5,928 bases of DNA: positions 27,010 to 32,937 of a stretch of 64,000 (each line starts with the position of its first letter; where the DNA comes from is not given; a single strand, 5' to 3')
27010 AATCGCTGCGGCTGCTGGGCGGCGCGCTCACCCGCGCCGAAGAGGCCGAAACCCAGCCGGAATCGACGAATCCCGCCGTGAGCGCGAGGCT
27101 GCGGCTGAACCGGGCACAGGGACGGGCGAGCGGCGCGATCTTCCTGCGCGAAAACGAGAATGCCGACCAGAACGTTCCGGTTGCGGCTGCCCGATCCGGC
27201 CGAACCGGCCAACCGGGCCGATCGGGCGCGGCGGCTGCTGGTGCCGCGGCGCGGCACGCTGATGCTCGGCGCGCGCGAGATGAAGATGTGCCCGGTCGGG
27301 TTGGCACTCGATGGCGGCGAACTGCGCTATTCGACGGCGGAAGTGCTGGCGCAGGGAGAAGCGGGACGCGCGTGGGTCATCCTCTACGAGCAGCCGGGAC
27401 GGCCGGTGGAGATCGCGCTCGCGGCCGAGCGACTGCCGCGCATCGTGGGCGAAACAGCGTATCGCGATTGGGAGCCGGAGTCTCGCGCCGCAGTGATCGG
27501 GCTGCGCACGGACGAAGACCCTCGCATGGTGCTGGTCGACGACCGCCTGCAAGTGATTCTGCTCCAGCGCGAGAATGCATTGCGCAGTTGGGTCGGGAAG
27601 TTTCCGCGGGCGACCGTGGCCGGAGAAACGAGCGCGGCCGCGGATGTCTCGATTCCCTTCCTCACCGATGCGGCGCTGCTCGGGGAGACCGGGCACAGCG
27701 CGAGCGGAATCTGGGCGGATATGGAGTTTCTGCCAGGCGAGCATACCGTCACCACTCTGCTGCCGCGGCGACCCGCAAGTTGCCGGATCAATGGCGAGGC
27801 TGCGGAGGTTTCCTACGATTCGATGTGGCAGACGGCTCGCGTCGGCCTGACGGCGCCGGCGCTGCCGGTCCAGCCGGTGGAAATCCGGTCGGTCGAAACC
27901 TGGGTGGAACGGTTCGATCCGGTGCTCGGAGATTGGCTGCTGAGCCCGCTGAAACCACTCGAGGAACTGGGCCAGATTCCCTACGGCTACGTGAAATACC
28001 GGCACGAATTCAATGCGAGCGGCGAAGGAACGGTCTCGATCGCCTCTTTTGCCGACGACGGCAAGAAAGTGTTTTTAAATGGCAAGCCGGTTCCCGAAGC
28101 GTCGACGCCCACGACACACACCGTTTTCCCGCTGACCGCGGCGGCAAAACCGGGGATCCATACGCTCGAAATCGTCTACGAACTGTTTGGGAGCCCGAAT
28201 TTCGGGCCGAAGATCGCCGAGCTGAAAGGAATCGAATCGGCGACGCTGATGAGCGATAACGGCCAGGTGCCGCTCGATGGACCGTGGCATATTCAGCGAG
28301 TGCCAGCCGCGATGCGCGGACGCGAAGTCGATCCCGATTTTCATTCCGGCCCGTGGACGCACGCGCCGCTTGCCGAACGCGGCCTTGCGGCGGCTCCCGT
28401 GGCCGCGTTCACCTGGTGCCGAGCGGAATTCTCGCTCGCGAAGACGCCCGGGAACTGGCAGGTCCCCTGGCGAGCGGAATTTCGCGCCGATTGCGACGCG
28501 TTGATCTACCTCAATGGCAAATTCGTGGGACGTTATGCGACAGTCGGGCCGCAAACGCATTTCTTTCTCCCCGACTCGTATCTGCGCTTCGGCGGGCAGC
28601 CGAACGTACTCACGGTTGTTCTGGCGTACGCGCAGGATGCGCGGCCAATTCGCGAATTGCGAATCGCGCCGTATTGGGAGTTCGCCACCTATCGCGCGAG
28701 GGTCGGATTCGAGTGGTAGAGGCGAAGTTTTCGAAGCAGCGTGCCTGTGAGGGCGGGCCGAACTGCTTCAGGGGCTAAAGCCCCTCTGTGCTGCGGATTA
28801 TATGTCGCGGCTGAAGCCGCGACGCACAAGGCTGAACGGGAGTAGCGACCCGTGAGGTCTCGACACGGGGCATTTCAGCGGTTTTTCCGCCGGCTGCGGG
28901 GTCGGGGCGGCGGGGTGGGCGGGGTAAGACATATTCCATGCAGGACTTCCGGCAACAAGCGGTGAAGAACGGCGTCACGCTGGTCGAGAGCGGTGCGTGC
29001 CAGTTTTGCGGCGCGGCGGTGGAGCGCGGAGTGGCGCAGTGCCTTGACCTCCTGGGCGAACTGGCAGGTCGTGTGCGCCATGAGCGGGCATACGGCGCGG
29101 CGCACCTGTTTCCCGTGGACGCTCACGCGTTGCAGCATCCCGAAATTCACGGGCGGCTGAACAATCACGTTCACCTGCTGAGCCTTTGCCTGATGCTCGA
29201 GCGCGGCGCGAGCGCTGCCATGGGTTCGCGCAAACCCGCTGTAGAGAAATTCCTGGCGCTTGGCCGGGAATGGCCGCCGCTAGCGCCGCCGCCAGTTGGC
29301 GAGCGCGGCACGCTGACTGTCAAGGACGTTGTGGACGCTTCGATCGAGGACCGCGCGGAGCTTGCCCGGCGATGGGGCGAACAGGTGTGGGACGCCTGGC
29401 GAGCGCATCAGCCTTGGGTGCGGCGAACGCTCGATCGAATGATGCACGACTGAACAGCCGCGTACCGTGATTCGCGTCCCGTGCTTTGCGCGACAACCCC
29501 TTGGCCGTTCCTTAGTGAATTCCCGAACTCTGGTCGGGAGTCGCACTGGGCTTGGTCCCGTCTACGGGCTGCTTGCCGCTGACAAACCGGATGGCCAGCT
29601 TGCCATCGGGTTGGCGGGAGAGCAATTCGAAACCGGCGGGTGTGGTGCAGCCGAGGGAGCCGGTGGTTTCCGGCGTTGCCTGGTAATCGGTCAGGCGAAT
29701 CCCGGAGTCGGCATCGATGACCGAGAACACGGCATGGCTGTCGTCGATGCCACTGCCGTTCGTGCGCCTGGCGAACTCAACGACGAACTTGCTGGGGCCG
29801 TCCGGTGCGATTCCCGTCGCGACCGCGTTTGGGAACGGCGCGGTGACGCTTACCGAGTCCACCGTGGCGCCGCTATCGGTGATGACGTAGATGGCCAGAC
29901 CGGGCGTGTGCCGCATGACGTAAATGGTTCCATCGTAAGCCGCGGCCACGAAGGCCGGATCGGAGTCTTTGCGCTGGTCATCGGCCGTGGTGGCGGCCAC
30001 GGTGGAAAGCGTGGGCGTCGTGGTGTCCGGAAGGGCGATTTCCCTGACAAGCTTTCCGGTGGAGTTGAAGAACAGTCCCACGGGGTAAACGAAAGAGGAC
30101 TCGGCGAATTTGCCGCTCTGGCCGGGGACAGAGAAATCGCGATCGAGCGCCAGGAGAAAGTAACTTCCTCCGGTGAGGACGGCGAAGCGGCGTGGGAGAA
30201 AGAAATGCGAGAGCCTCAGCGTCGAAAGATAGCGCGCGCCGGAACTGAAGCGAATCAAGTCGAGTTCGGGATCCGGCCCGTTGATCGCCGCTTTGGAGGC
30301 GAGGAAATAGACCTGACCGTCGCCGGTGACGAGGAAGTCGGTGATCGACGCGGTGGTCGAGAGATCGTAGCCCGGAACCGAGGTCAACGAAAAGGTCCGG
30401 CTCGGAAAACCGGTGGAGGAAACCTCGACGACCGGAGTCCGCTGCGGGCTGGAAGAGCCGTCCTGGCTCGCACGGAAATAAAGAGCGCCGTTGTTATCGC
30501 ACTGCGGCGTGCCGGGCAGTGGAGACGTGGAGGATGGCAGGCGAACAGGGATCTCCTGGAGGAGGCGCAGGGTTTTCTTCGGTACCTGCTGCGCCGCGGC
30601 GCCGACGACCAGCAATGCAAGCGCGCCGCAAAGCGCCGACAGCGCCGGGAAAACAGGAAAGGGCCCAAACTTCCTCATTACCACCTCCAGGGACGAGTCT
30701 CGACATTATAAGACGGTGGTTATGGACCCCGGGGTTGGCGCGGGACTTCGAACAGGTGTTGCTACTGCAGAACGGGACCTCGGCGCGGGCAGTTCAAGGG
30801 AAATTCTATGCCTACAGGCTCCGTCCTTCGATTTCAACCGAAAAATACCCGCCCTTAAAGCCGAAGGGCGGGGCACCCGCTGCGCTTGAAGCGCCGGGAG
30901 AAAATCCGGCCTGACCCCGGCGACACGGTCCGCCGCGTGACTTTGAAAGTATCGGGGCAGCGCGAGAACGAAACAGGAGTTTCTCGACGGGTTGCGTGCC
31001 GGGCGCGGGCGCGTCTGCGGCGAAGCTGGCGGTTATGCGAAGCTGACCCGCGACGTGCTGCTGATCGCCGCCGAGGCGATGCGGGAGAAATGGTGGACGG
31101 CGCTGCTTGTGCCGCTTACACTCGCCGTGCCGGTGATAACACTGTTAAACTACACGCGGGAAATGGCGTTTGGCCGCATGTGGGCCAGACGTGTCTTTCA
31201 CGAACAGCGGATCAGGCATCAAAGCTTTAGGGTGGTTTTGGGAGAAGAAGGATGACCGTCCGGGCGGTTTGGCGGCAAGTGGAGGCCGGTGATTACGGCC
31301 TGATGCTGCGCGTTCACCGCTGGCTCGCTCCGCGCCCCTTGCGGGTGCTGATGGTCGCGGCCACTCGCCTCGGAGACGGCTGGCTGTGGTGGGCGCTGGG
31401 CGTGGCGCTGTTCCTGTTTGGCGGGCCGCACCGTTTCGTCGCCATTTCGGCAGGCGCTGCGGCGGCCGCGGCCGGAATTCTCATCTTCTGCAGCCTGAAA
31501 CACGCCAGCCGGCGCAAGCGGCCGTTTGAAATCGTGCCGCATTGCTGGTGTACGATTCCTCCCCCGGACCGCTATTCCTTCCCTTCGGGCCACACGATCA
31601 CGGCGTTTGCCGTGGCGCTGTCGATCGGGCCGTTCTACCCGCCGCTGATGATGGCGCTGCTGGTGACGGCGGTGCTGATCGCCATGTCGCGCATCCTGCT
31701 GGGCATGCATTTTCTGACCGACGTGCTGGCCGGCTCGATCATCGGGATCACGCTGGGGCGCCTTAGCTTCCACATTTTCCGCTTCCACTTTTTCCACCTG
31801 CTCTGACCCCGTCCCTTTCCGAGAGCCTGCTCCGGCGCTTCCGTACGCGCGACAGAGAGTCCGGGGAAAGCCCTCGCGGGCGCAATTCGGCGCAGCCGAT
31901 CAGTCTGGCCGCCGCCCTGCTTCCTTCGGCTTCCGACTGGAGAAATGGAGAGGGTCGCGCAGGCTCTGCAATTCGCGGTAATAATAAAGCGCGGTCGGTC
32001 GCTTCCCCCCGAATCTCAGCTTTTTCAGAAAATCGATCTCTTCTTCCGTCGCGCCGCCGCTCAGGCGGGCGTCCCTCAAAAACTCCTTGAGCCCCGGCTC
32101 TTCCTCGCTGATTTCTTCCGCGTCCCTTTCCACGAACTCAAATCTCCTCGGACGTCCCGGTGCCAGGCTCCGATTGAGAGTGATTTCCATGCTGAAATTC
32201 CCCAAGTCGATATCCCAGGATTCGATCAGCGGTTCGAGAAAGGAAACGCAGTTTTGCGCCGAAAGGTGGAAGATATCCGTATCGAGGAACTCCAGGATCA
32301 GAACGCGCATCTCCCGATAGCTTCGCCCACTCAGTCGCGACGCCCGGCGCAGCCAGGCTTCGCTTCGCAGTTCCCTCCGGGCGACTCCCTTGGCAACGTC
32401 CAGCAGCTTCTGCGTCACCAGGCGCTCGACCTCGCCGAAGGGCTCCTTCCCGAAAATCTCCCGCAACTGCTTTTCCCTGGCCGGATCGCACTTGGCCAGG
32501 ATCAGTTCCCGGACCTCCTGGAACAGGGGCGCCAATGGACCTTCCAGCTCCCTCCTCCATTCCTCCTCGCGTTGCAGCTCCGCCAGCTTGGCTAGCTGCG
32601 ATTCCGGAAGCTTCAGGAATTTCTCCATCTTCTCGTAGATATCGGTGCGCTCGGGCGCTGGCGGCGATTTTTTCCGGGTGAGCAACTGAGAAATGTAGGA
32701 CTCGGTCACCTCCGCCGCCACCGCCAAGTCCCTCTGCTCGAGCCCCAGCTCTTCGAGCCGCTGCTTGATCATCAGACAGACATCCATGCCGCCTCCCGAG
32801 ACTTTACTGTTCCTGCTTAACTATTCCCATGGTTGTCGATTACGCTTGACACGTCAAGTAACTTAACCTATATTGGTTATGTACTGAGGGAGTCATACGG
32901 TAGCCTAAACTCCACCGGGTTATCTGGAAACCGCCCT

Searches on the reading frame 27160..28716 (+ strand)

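Call 27: search_protein_families(library=pfam, proteins=[window:27160-28716:+], max_evalue=0.001)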
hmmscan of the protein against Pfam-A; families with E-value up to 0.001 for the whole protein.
window:27160-28716:+ (519 aa): 4 families
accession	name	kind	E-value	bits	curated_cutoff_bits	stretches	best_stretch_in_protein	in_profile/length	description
PF10435.15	BetaGal_dom2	-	5.7e-11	43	25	1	26-141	61-178/180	Beta-galactosidase, domain 2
PF13364.12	BetaGal_ABD2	-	2.6e-06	28.6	23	1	421-491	40-109/112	Beta-galactosidase second all-beta domain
PF21317.3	BetaGal_ABD_1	-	4.6e-05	23.8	27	1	267-365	4-100/113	Beta-galactosidase, first all-beta domain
PF21467.3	BetaGal_gal-bd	-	0.00094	19.7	27.3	0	448-477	29-59/62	Beta-galactosidase, galactose-binding domain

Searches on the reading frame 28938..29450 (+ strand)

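Call 27: search_protein_families(library=pfam, proteins=[window:28938-29450:+], max_evalue=0.001)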
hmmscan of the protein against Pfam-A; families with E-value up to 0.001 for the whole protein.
window:28938-29450:+ (171 aa): 1 family
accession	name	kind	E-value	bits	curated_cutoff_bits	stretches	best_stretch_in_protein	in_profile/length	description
PF19371.4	DUF5946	-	1.9e-26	93.7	28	1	20-155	2-141/141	Family of unknown function (DUF5946)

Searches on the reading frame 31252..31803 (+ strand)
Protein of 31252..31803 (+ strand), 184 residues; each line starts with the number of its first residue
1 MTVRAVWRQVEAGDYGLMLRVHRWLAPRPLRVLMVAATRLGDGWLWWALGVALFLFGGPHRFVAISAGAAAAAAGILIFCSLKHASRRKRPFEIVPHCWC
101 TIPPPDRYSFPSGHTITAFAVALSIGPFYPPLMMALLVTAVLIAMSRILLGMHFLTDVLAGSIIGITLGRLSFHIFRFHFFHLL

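Call 27: search_protein_families(library=pfam, proteins=[window:31252-31803:+], max_evalue=0.001)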
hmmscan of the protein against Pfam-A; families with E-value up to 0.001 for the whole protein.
window:31252-31803:+ (184 aa): 2 families
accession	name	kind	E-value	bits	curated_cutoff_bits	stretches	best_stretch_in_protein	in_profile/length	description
PF01569.27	PAP2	-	6.9e-22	78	27.2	1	69-177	7-126/130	PAP2 superfamily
PF14378.12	PAP2_3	-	0.00013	22.2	27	1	107-166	124-185/190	PAP2 superfamily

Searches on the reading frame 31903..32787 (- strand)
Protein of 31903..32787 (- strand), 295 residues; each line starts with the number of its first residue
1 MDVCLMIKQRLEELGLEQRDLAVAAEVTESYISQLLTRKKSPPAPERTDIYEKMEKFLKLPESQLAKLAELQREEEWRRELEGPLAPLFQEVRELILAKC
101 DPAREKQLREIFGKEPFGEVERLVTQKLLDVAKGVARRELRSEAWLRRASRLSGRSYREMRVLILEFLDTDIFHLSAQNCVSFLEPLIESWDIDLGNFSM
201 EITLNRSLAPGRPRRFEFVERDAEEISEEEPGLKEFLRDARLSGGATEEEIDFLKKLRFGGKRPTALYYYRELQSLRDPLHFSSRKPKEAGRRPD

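Call 27: search_protein_families(library=pfam, proteins=[window:31903-32787:-], max_evalue=0.001)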
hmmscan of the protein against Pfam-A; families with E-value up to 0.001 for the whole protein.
window:31903-32787:- (295 aa): 2 families
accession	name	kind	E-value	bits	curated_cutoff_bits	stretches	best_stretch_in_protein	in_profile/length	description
PF01381.28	HTH_3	-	2.2e-05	24.8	23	1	7-43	1-37/55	Helix-turn-helix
PF13560.12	HTH_31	-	0.0002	22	27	1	12-67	11-63/64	Helix-turn-helix domain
